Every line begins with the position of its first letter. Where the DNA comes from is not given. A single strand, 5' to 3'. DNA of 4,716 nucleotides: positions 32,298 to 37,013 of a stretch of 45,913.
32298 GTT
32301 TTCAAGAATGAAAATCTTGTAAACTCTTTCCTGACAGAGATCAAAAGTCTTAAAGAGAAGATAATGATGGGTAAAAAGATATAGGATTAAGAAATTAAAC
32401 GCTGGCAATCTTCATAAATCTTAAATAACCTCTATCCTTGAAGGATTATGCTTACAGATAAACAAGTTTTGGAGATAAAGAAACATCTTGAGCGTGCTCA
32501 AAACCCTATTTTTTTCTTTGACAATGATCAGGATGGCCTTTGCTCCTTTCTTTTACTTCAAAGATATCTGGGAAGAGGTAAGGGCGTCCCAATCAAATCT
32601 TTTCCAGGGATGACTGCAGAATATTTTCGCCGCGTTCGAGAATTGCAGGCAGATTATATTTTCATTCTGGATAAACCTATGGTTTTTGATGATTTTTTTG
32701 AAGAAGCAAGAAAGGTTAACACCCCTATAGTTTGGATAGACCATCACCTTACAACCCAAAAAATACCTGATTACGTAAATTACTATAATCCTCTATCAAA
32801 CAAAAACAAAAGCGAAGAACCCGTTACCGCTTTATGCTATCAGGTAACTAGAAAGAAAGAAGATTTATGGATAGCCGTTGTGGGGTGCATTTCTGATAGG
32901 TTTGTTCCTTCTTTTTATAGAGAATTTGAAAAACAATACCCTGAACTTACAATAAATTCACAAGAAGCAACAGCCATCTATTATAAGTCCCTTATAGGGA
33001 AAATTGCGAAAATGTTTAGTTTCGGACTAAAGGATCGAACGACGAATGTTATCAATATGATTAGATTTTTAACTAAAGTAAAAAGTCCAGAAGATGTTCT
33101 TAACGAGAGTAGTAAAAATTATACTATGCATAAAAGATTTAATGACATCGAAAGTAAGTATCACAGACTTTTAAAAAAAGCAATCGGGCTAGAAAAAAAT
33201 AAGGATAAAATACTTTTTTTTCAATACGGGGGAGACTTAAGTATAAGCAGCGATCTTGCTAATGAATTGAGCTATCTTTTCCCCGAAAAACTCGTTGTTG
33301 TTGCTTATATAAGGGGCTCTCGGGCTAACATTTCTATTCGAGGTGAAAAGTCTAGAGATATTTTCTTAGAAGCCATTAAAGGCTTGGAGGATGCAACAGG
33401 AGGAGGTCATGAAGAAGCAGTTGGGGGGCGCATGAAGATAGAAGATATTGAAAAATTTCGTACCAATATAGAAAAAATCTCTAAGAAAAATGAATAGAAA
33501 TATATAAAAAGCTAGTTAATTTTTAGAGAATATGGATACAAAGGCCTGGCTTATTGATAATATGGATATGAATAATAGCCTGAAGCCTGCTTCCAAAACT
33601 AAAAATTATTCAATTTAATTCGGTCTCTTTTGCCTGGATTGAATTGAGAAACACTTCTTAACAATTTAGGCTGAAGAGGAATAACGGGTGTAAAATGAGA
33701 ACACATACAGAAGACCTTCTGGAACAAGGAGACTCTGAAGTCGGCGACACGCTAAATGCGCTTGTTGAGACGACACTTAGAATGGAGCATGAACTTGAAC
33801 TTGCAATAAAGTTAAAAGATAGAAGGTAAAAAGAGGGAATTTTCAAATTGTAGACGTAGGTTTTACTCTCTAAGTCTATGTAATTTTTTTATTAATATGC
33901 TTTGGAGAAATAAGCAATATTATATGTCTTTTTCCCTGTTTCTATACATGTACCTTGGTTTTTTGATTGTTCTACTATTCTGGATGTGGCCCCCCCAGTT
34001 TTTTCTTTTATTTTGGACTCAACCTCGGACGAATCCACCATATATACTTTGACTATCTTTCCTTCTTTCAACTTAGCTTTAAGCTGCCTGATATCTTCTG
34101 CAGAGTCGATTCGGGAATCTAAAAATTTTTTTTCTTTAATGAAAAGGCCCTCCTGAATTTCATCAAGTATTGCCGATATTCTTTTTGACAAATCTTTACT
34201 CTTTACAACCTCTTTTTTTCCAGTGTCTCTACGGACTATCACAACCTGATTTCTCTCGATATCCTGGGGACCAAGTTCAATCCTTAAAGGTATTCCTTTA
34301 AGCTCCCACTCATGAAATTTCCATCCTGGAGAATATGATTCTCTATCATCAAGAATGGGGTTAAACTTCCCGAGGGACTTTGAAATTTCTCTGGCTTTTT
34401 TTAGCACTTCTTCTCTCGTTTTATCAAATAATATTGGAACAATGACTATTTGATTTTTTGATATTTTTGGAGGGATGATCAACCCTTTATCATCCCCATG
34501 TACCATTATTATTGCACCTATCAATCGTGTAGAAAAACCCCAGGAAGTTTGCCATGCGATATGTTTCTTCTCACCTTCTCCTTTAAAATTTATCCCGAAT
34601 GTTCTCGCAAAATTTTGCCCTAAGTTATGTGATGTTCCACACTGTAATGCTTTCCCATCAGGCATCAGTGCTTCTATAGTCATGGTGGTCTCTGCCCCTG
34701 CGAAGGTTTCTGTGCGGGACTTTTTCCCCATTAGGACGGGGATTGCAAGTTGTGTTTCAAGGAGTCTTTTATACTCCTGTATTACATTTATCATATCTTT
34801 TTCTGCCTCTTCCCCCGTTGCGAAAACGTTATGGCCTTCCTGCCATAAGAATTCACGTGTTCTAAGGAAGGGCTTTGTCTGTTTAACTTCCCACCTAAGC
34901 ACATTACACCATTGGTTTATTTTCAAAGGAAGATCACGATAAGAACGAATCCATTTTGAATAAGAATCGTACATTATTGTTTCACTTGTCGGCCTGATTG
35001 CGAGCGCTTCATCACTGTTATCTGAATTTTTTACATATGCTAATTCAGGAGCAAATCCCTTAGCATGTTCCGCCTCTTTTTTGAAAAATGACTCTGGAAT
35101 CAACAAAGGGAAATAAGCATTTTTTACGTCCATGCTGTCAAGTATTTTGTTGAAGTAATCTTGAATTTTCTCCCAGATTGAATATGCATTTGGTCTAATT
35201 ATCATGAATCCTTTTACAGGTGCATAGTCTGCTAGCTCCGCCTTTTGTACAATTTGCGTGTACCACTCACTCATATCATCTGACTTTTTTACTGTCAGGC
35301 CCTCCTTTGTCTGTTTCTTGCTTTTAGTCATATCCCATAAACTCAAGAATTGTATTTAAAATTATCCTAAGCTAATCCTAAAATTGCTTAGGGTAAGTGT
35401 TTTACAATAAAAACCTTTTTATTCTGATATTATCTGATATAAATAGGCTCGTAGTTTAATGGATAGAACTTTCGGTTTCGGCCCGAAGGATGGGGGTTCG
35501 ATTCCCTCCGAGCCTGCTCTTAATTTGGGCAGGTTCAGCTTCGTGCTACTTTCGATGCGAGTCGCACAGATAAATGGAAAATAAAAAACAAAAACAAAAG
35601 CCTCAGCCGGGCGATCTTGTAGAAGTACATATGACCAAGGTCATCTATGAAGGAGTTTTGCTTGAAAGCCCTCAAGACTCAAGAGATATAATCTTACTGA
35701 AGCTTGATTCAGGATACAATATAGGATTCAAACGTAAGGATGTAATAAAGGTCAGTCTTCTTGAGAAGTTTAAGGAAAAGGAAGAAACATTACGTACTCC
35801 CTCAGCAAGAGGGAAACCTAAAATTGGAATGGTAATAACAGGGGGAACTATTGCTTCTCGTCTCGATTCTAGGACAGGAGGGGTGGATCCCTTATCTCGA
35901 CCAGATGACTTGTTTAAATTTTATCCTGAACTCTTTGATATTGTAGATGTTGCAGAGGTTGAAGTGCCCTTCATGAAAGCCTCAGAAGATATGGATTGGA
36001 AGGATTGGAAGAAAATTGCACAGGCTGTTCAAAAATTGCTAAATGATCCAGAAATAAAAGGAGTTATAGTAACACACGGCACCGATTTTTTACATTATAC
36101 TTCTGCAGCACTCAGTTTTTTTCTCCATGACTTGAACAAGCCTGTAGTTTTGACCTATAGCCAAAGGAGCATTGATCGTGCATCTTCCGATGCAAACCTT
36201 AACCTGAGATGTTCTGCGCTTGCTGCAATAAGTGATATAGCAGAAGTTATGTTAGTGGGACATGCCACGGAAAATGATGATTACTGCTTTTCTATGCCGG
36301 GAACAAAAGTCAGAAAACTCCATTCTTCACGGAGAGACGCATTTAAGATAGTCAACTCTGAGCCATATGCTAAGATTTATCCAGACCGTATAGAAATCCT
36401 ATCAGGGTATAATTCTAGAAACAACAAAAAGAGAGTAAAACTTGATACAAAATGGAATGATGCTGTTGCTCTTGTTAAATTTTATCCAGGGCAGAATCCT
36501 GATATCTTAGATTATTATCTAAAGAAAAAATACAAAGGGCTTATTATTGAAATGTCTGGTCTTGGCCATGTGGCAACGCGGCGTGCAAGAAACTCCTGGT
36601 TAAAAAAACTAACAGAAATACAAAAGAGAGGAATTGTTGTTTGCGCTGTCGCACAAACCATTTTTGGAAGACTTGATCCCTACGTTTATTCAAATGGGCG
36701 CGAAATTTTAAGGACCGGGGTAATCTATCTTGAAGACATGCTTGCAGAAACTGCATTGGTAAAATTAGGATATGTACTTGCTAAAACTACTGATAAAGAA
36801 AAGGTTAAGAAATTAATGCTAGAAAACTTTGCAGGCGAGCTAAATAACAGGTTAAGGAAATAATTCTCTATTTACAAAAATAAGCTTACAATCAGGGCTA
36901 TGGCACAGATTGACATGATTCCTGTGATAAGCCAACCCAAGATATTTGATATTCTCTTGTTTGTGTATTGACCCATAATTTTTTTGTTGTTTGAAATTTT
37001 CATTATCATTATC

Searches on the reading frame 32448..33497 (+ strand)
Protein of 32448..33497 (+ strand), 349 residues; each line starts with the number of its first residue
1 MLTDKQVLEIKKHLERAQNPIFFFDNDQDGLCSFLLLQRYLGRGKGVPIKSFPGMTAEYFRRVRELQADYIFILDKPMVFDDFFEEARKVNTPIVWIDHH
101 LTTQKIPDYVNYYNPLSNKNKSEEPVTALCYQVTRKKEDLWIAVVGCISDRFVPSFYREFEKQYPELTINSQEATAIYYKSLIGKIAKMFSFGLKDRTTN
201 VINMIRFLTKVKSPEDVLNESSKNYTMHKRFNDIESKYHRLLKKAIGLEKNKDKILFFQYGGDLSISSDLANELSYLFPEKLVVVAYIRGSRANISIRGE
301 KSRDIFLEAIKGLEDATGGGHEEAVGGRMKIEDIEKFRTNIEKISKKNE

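Call 70: search_protein_families(library=pfam, proteins=[window:32448-33497:+], max_evalue=0.001)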
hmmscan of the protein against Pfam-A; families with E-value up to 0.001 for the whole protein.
window:32448-33497:+ (349 aa): 2 families
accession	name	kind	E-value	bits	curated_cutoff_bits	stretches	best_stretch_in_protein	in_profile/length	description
PF01368.27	DHH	-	2e-05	25.3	28.1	1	25-120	7-91/125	DHH family, N-terminal domain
PF02272.25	DHHA1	-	3.3e-05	24.7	25.9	1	259-344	10-99/102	DHHA1 domain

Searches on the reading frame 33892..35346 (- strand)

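Call 70: search_protein_families(library=pfam, proteins=[window:33892-35346:-], max_evalue=0.001)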
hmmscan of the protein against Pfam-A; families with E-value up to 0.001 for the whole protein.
window:33892-35346:- (484 aa): 3 families
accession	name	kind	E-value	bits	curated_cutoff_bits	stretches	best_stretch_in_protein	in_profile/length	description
PF00587.30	tRNA-synt_2b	-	1.7e-27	97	29.3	1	108-281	5-177/179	tRNA synthetase class II core domain (G, H, P, S and T)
PF03129.25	HGTP_anticodon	-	2.2e-17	63.4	21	1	299-391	1-92/94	Anticodon binding domain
PF09180.16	ProRS-C_1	-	6.9e-11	42.6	31.5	1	421-484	3-71/71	Prolyl-tRNA synthetase, C-terminal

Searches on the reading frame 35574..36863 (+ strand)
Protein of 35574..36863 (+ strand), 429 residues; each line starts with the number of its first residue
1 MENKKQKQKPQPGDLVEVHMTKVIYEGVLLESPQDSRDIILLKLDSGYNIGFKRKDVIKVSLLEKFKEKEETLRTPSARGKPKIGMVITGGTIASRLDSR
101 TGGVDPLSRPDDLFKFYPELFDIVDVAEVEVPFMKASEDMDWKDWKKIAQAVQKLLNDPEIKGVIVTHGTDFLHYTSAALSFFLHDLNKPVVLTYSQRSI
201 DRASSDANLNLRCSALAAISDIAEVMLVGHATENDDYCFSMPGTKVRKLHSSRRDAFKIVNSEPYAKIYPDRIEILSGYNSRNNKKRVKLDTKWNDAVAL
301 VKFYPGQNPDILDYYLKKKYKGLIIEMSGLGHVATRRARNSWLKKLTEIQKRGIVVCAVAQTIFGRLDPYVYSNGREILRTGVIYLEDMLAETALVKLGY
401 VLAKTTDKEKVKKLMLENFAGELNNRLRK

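Call 3: search_protein_families(library=pfam, proteins=[window:35574-36863:+], max_evalue=1)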
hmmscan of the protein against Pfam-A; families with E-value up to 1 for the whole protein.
window:35574-36863:+ (429 aa): 3 families
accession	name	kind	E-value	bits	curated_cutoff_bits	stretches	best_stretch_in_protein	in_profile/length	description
PF00710.25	Asparaginase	-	7e-47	159.9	22.5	1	83-275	1-187/193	Asparaginase, N-terminal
PF17763.6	Asparaginase_C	-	2.2e-25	89.3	34.6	1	298-415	2-114/114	Glutaminase/Asparaginase C-terminal domain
PF18195.6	GatD_N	-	8.6e-15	54.3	25.7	1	11-63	2-54/54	GatD N-terminal domain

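Call 4: search_protein_families(library=ncbifam, proteins=[window:35574-36863:+], max_evalue=1)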
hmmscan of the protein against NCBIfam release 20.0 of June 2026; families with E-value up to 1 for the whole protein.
window:35574-36863:+ (429 aa): 7 families
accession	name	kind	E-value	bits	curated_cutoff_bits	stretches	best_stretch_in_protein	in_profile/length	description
NF003217.0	PRK04183.1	equivalog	1.4e-134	448.9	310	1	11-427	4-415/420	Glu-tRNA(Gln) amidotransferase subunit GatD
TIGR02153.1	gatD_arch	equivalog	3.1e-131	437.8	324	1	24-426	1-402/405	Glu-tRNA(Gln) amidotransferase subunit GatD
TIGR00519.1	asnASE_I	subfamily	1.2e-104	349.9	260.5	1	82-424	2-336/337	type I asparaginase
NF006998.0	PRK09461.1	equivalog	8.4e-46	156.7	376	1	83-424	5-335/337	asparaginase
TIGR00520.1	asnASE_II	subfamily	9.9e-26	90.4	314.3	1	76-414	19-348/352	type II asparaginase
NF008304.0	PRK11096.1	equivalog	2.1e-18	66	506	1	78-413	20-343/348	L-asparaginase 2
TIGR02667.1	moaB_proteo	equivalog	0.13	11.9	222.4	1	142-174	45-77/163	molybdenum cofactor biosynthesis protein B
